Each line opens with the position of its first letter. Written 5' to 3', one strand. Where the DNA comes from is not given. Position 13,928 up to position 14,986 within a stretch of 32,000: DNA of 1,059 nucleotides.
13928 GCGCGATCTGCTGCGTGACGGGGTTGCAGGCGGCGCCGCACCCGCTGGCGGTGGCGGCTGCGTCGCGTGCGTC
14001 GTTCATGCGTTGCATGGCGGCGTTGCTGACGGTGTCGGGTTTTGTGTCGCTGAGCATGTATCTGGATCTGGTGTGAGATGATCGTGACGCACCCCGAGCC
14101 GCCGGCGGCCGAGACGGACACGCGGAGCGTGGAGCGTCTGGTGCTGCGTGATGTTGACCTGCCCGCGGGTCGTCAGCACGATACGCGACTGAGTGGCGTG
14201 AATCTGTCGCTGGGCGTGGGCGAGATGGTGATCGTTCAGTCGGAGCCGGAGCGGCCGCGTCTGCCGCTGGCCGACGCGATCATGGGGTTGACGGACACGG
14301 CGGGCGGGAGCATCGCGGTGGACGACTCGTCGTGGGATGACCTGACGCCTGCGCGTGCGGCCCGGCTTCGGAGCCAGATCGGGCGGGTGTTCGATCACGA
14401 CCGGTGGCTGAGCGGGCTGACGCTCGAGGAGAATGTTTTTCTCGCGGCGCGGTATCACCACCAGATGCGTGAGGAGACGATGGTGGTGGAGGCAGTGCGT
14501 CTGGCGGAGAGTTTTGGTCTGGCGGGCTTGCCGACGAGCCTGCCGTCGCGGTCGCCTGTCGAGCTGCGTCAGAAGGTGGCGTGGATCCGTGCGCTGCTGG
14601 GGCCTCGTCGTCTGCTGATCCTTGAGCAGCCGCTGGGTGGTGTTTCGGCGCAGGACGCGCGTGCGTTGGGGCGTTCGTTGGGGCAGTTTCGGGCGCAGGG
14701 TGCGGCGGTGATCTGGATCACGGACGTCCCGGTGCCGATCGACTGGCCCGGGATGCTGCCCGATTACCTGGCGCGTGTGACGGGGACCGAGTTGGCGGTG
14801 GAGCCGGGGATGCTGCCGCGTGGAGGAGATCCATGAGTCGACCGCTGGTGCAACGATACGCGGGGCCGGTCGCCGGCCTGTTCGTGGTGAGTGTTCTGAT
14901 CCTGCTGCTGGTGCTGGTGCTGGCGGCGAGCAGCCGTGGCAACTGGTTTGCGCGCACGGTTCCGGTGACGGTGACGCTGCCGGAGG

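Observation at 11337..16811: MscS channel hard-wired into an Mla/MCE-type lipid-transport operon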

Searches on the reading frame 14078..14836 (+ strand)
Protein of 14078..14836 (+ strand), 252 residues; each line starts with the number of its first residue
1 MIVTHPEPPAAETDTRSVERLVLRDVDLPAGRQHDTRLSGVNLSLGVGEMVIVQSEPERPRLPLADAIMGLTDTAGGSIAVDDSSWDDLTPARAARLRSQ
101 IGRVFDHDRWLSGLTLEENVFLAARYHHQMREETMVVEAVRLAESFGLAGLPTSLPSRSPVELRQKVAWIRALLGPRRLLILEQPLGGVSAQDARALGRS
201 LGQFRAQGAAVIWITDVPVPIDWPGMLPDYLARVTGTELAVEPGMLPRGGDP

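Call 4: search_protein_families(library=pfam, proteins=[window:14078-14836:+], max_evalue=0.01)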
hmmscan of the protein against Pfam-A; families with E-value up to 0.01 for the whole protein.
window:14078-14836:+ (252 aa): 1 family
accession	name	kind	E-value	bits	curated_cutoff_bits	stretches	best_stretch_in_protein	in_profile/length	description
PF00005.33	ABC_tran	-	1.2e-05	26.3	25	1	64-185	27-135/137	ABC transporter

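Call 14: search_solved_structures(query=window:14078-14833:+, max_evalue=0.01, show_alignments=2)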
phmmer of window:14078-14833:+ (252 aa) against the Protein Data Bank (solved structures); distinct sequences matched with E-value up to 0.01: 98 (the best 60 are shown).
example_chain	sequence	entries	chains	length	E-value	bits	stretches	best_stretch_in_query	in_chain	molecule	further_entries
5lil_A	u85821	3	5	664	4.8e-12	49.3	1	38-215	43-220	Macrolide export ATP-binding/permease protein MacB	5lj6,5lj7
5lj9_A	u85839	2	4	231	9.5e-12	48.3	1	23-218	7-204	Macrolide export ATP-binding/permease protein MacB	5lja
7v8i_D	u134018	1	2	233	2.1e-11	47.2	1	37-215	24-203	Lipoprotein-releasing system ATP-binding protein LolD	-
9gvk_D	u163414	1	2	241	2.2e-11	47.1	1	37-215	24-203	Lipoprotein-releasing system ATP-binding protein LolD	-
7mdx_D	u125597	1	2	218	4.8e-11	46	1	37-215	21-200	Lipoprotein-releasing system ATP-binding protein LolD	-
7v8l_D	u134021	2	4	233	5.5e-11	45.8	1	37-215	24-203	Lipoprotein-releasing system ATP-binding protein LolD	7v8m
7mdy_D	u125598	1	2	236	5.7e-11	45.8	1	37-215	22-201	Lipoprotein-releasing system ATP-binding protein LolD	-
7arh_F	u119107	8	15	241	5.7e-11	45.8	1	37-215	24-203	Lipoprotein-releasing system ATP-binding protein LolD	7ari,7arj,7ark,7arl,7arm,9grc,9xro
9rlc_D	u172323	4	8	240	6e-11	45.7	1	37-215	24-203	Lipoprotein-releasing system ATP-binding protein LolD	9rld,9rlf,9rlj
9rle_D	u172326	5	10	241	6e-11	45.7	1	37-215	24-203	Lipoprotein-releasing system ATP-binding protein LolD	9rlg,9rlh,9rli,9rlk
5nik_J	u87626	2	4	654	1.1e-10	44.9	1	23-218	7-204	Macrolide export ATP-binding/permease protein MacB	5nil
5gko_A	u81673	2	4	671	1.3e-08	38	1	27-215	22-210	Macrolide export ATP-binding/permease protein MacB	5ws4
4u00_A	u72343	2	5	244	1e-07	35.1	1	38-209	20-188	Amino acid ABC transporter, ATP-binding protein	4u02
7tch_B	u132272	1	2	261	1.2e-07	34.9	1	37-225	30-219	Bacitracin export ATP-binding protein BceA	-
7tcg_B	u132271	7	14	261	3e-07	33.6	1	37-225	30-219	Bacitracin export ATP-binding protein BceA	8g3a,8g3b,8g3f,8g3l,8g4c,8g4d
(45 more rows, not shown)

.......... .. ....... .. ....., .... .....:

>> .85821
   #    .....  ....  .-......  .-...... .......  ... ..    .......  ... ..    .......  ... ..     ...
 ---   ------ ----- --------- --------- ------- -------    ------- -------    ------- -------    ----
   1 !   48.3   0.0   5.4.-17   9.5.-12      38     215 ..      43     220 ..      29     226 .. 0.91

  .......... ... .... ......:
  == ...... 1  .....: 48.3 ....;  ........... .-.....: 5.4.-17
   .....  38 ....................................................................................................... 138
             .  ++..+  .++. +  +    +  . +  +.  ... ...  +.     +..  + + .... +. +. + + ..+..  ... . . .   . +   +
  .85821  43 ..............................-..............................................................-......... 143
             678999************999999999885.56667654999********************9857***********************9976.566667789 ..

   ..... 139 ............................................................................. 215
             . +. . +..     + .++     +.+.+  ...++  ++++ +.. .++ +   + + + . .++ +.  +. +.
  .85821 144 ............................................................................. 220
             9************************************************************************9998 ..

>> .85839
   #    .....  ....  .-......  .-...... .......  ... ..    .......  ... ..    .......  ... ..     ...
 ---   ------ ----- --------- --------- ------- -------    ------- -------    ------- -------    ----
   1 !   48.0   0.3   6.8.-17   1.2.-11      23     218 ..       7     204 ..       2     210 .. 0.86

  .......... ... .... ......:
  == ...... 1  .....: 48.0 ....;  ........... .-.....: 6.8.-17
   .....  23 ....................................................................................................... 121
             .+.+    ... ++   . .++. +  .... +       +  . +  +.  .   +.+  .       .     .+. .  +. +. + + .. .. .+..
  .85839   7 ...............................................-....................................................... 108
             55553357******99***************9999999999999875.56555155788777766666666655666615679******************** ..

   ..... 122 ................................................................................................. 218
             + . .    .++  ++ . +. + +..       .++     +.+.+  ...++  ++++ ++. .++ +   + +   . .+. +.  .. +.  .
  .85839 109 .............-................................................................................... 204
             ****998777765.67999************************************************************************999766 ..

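Call 17: find_homologous_proteins(query=window:14078-14833:+)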
Query window:14078-14833:+ (252 aa): 48 proteins with E <= 0.001 among 7181 candidates.
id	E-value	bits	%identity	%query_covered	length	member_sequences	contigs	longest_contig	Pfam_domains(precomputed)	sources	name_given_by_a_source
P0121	5.0e-160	549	100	100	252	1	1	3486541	PF00005.34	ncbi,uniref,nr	ncbi:ATP-binding cassette domain-containing protein [Mucisphaera calidilacus]|uniref:Macrolide expor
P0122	4.5e-89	316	64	94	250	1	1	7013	PF00005.34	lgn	-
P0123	9.8e-83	296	61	92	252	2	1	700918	PF00005.34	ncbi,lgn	ncbi:MAG: ATP-binding cassette domain-containing protein [Phycisphaeraceae bacterium]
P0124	1.9e-73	265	54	93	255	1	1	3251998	PF00005.34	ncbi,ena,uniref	ncbi:ATP-binding cassette domain-containing protein [Mucisphaera sp.]|uniref:ATP-binding cassette do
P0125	1.4e-36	144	38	88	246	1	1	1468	-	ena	-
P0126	2.2e-36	144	38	88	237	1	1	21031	-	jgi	jgi:phospholipid/cholesterol/gamma-HCH transport system ATP-binding protein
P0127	2.5e-35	140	40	89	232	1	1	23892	-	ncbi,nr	ncbi:MAG: hypothetical protein JXP34_27140 [Planctomycetes bacterium]|nr:hypothetical protein [Planc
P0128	9.6e-35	138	38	80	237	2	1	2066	-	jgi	-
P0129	1.2e-34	138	37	90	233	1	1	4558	-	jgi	jgi:phospholipid/cholesterol/gamma-HCH transport system ATP-binding protein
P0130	4.9e-34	136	41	75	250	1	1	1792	PF00005.34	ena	-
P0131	7.4e-34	136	39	79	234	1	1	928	-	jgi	jgi:ABC-type uncharacterized transport system ATPase subunit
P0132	2.3e-33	134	36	88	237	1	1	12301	PF00005.34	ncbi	-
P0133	1.9e-32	131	41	84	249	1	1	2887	-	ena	-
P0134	3.2e-32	130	38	86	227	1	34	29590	-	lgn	-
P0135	2.3e-31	127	37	89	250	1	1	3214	-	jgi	jgi:phospholipid/cholesterol/gamma-HCH transport system ATP-binding protein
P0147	6.2e-28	116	36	82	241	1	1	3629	PF00005.34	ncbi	-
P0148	8.5e-28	116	35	77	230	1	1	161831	-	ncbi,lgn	-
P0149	9.6e-28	116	35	82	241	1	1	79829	PF00005.34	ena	-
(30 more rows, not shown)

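Call 18: find_encoding_contigs(protein=P0123, flank=8000, max_places=1)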
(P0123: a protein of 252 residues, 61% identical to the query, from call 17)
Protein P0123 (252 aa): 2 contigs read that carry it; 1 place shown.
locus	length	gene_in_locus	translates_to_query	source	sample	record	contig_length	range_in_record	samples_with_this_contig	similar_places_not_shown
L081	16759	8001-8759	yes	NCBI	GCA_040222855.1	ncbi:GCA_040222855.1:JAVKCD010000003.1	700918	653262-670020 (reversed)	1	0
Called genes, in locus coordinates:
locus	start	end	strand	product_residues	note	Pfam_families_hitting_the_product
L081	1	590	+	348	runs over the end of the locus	PF04542:Sigma70_r2, PF04545:Sigma70_r4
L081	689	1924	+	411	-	PF00764:Arginosuc_synth, PF20979:Arginosuc_syn_C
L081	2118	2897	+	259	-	-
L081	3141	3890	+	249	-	-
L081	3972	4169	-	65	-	-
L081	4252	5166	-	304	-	PF08668:HDOD, PF01966:HD (weak)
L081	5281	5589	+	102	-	-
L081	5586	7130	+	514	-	PF00924:MS_channel_2nd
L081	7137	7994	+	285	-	PF02405:MlaE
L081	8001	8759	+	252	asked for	PF00005:ABC_tran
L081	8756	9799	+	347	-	PF02470:MlaD (weak), PF07200:Mod_r (faint)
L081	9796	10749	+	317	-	-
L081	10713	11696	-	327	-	PF00389:2-Hacid_dh, PF02826:2-Hacid_dh_C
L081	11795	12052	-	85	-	PF13237:Fer4_10 (weak), PF14697:Fer4_21 (faint), PF12838:Fer4_7, PF13187:Fer4_9 (weak), PF12797:Fer4_2 (weak), PF13237:Fer4_10 (weak), PF00037:Fer4, PF12837:Fer4_6 (weak), +3 more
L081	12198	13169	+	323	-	PF01555:N6_N4_Mtase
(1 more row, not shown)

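Call 19: find_encoding_contigs(protein=P0127, flank=8000, max_places=1)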
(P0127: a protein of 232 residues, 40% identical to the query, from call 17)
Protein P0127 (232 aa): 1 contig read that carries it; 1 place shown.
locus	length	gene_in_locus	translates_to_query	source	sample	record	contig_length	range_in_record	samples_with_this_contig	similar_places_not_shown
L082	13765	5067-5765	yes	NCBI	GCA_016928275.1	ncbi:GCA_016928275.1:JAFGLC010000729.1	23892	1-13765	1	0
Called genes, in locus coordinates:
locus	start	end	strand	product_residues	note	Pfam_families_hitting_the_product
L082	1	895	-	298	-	PF07690:MFS_1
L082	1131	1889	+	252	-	PF00149:Metallophos, PF12850:Metallophos_2 (weak)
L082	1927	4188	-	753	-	-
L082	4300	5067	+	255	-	PF02405:MlaE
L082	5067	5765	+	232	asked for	-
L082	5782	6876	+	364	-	PF02470:MlaD (weak), PF28544:Helical_needle (faint)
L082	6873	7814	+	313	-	PF07719:TPR_2 (faint), PF13181:TPR_8 (faint), PF13424:TPR_12 (faint), PF13432:TPR_16 (faint), PF14559:TPR_19 (faint), PF17874:TPR_MalT (weak)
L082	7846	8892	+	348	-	PF07478:Dala_Dala_lig_C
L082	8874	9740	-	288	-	PF15887:Peptidase_Mx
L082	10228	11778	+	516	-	PF00374:NiFeSe_Hases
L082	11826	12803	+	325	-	PF01058:Oxidored_q6, PF14720:NiFe_hyd_SSU_C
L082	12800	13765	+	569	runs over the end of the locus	PF00015:MCPsignal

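Call 20: find_encoding_contigs(protein=P0148, flank=8000, max_places=1)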
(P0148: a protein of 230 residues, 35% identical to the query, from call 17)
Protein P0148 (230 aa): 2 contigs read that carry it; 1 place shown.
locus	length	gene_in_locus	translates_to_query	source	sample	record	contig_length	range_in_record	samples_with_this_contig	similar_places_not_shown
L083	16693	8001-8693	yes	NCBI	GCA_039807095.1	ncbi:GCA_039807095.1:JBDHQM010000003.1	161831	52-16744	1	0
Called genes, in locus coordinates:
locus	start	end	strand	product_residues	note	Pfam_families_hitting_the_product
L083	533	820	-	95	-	PF12441:CopG_antitoxin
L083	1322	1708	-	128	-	PF06262:Zincin_1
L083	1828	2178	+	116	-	PF01740:STAS, PF13466:STAS_2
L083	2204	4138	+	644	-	PF13492:GAF_3 (faint), PF00672:HAMP, PF07228:SpoIIE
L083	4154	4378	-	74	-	-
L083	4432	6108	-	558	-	PF00005:ABC_tran, PF00006:ATP-synt_ab (faint), PF13304:AAA_21 (faint), PF12848:ABC_tran_Xtn, PF00005:ABC_tran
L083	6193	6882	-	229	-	-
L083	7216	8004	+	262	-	PF02405:MlaE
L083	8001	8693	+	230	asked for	-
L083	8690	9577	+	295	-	PF02470:MlaD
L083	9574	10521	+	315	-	PF13424:TPR_12 (faint)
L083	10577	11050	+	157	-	PF08239:SH3_3, PF18348:SH3_16 (weak)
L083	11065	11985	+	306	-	PF01435:Peptidase_M48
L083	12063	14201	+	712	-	PF05226:CHASE2, PF00211:Guanylate_cyc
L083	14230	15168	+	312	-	PF00753:Lactamase_B, PF12706:Lactamase_B_2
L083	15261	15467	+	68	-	PF01197:Ribosomal_L31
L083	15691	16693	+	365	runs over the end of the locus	PF03462:PCRF, PF00472:RF-1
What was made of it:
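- Elsewhere the cassette has its own upstream region, with divergent upstream genes in L082 and L083 (calls 19, 20).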

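Call 21: find_encoding_contigs(protein=P0149, flank=8000, max_places=1)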
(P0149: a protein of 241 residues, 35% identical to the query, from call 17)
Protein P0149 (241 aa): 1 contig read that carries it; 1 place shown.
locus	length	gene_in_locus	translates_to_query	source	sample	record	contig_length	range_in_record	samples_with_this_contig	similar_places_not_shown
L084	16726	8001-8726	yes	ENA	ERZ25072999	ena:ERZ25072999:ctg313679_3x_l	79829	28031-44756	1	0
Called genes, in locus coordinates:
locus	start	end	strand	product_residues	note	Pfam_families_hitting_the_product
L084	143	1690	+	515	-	PF00939:Na_sulph_symp, PF03600:CitMHS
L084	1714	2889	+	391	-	PF13433:Peripla_BP_5, PF13458:Peripla_BP_6, PF01094:ANF_receptor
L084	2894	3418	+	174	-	PF00582:Usp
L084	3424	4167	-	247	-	-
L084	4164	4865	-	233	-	PF13302:Acetyltransf_3, PF00583:Acetyltransf_1 (weak)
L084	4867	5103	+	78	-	-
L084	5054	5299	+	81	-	PF06629:MipA (weak)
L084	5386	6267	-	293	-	PF00668:Condensation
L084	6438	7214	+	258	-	PF22624:AASDHPPT_N, PF01648:ACPS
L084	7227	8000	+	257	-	PF02405:MlaE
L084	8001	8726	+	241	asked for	PF00005:ABC_tran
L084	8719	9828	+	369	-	PF02470:MlaD (weak), PF28544:Helical_needle (faint)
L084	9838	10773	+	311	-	-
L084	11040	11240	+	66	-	-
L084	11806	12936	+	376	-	-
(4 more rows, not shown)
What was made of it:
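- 14833..15870 (+): MCE (MlaD-like) protein: N-terminal TM anchor, one MCE domain (residues ~43-120) and a ~200-residue helical C-terminal region. A 'Helical_needle' faint hit appears in homologues (calls 19, 21).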

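Call 27: find_related_loci(query=A4, collection=metagenome_contigs, flank=8000)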
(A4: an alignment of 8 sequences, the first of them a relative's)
Query A4 (252 aa) in metagenome_contigs; peptide patterns used: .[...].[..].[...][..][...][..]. (x = any residue, [..] = any of these).
96 stretches matched a pattern; 75 encode a relative of the query (tblastn E <= 1e-3); 75 distinct loci.
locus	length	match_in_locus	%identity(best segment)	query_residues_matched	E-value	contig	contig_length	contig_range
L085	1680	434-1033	40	17-216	5e-41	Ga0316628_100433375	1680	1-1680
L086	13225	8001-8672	38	21-244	3e-39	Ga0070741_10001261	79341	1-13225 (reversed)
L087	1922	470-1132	36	21-241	2e-38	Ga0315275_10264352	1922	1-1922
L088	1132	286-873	40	21-216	3e-39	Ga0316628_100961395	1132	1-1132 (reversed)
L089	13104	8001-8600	38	17-216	2e-37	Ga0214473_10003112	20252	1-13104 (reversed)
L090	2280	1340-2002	35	21-241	9e-37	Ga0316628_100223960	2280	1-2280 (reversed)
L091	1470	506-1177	38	21-244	2e-37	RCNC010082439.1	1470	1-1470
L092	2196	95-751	38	21-239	2e-36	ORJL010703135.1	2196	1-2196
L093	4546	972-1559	37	21-216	1e-35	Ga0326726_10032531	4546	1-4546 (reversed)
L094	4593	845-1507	35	21-241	3e-35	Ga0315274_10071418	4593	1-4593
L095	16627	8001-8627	36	8-216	6e-35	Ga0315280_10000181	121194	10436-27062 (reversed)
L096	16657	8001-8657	32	21-239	1e-34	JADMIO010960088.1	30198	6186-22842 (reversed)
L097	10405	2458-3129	36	21-244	3e-33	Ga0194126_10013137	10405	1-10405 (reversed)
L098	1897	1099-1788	35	10-239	3e-33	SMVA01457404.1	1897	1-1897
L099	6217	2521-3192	36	21-244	3e-33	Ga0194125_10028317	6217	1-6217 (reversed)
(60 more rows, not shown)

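Call 38: search_protein_families(library=ncbifam, proteins=[window:14078-14836:+], max_evalue=0.01)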
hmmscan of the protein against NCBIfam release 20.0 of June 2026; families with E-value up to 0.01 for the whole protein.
window:14078-14836:+ (252 aa): 64 families (the best 25 are shown)
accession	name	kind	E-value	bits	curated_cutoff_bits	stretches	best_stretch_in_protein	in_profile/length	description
NF047930.1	ABC_ATP_B6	equivalog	1.2e-14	53.8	670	1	41-215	21-193/510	putative B6 ABC transporter ATP-binding protein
TIGR02982.1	heterocyst_DevA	subfamily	1.7e-12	47.4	295.8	1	32-215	15-199/220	ABC exporter ATP-binding subunit, DevA family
TIGR02673.1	FtsE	equivalog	5.2e-12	45.9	264.85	1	36-215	16-194/214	cell division ATP-binding protein FtsE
TIGR02868.1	CydC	equivalog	7.3e-12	44.7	329.05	1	7-215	321-527/530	thiol reductant ABC exporter subunit CydC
NF041861.1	YtfR_transport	equivalog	4.2e-11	42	850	1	38-216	17-195/492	galactofuranose ABC transporter, ATP-binding protein YtfR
NF007826.0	PRK10535.1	equivalog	1.9e-10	39.6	966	1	28-218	14-204/648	macrolide ABC transporter ATP-binding protein/permease MacB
NF038007.1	ABC_ATP_DarD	equivalog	9.9e-09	35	375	1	38-216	21-199/218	darobactin export ABC transporter ATP-binding protein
TIGR02857.1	CydD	equivalog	1.6e-08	34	435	1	6-215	307-514/529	thiol reductant ABC exporter subunit CydD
NF008639.0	PRK11629.1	equivalog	1.9e-08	34.1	360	1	35-215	23-204/234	lipoprotein-releasing ABC transporter ATP-binding protein LolD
TIGR00968.1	3a0106s01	subfamily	3.2e-08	33.4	342.75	1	38-201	16-173/237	sulfate ABC transporter ATP-binding protein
TIGR02211.1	LolD_lipo_ex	equivalog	3.4e-08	33.3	307.75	1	36-199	19-182/221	lipoprotein-releasing ABC transporter ATP-binding protein LolD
TIGR01842.1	type_I_sec_PrtD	subfamily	7.9e-08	31.3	510.15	1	21-217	317-513/544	type I secretion system permease/ATPase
TIGR03608.1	L_ocin_972_ABC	subfamily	1.9e-07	30.8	254.85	1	36-216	12-192/206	putative bacteriocin export ABC transporter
NF007879.0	PRK10584.1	equivalog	2.2e-07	30.8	336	1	31-193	19-181/228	putative ABC transporter ATP-binding protein YbbA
TIGR01277.1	thiQ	equivalog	3.9e-07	29.9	245.05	1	41-188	17-158/213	thiamine ABC transporter ATP-binding protein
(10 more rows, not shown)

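Call 47: predict_structure(alignment_id=A3)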
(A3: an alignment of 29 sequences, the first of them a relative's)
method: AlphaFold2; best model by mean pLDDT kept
length: 252 residues; sequences in the alignment: 29
mean_pLDDT: 90.6   pTM: 0.87
mean pLDDT of the five models: 90.6, 90.2, 89.6, 89.4, 88.9
residues with pLDDT >= 90: 201; 70-90: 24; 50-70: 24; < 50: 3
segments of 3 or more residues with pLDDT < 50: 250-252
pLDDT, mean of each block of 10 residues (from residue 1): 63 70 98 94 98 93 96 97 96 93 88 94 72 92 97 96 96 95 95 95 97 93 92 97 76 43
secondary structure, 60 per line:
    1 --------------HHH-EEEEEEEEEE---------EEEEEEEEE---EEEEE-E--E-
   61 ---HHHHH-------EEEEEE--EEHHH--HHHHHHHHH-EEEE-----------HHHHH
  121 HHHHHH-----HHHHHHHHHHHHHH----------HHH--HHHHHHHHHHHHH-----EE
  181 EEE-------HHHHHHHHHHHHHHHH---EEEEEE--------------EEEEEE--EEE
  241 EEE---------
elements in order: E19-28 E38-46 E50-54 H64-68 E76-81 H91-99 E101-104 H116-126 H132-145 H161-173 E179-183 H191-206 E210-215 E230-235 E238-243
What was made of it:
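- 14078..14836 (+): Pseudo-NBD: ABC nucleotide-binding fold with every ATP-binding and hydrolysis motif lost. AF2 model pLDDT 90.6 (call 47).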

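Call 51: fold_search(model_id=the predicted structure, library=pdb)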
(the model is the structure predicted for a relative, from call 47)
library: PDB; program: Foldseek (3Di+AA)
matches with E <= 10: 1549; with E <= 0.001: 1210
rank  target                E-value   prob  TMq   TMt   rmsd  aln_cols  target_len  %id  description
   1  5lj9_B                1.7e-17  1.00  0.70  0.77   4.3       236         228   22  Structure of the E. coli MacB ABC domain (C2221) (released 2017-11-15)
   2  5lj9_A                1.7e-17  1.00  0.70  0.76   4.2       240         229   22  Structure of the E. coli MacB ABC domain (C2221) (released 2017-11-15)
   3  5lj6                  3.6e-17  1.00  0.77  0.34   4.0       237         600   22  Structure of Aggregatibacter actinomycetemcomitans MacB bound to ATPyS (P6522) (released 2017-11-15)
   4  5lil_B                5.9e-17  1.00  0.78  0.34   4.7       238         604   22  Structure of Aggregatibacter actinomycetemcomitans MacB bound to ATPyS (P21) (released 2017-11-15)
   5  5lj7_B                6.7e-17  1.00  0.78  0.34   4.7       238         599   22  Structure of Aggregatibacter actinomycetemcomitans MacB bound to ATP (P21) (released 2017-11-15)
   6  8g4c_B                6.7e-17  1.00  0.72  0.73   4.2       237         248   17  BceABS ATPgS high res TM (released 2023-06-21)
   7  5lil_A                9.1e-17  1.00  0.77  0.33   4.0       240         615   22  Structure of Aggregatibacter actinomycetemcomitans MacB bound to ATPyS (P21) (released 2017-11-15)
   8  8g4d_B                9.7e-17  1.00  0.71  0.72   4.4       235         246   18  BceABS ATPgS tilted BceS (released 2023-06-21)
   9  5lj7_A                1.7e-16  1.00  0.77  0.35   4.7       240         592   22  Structure of Aggregatibacter actinomycetemcomitans MacB bound to ATP (P21) (released 2017-11-15)
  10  9ge7_B                2.4e-16  1.00  0.76  0.84   3.2       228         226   22  Structure of E. coli YbbAP with bound ATP analogue (released 2025-05-28)
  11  7v8i_D                3.5e-16  1.00  0.79  0.86   3.2       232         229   23  LolCD(E171Q)E with bound AMPPNP in nanodiscs (released 2022-08-31)
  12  5lja                  5.0e-16  1.00  0.69  0.74   4.3       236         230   23  Structure of the E. coli MacB ABC domain (P6122) (released 2017-11-15)
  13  6xgz_E                5.7e-16  1.00  0.72  0.70   3.4       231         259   17  Crystal structure of E. coli MlaFB ABC transport subunits in the monomeric state (released 2020-07-15)
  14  6xgy_A                6.1e-16  1.00  0.65  0.63   4.3       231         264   17  Crystal structure of E. coli MlaFB ABC transport subunits in the dimeric state (released 2020-07-15)
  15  9ge8_B                7.3e-16  1.00  0.75  0.84   3.4       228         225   23  Structure of E. coli YbbAP-TesA with bound ATP analogue (released 2025-05-28)
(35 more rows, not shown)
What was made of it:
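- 14078..14836 (+): Foldseek TM-scores of 0.65-0.79 to MacB, LolD, MlaF and MceG NBDs (call 51).
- On Mla (MlaFEDB) ABC lipid transporter: The fold is retained (calls 47, 51).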
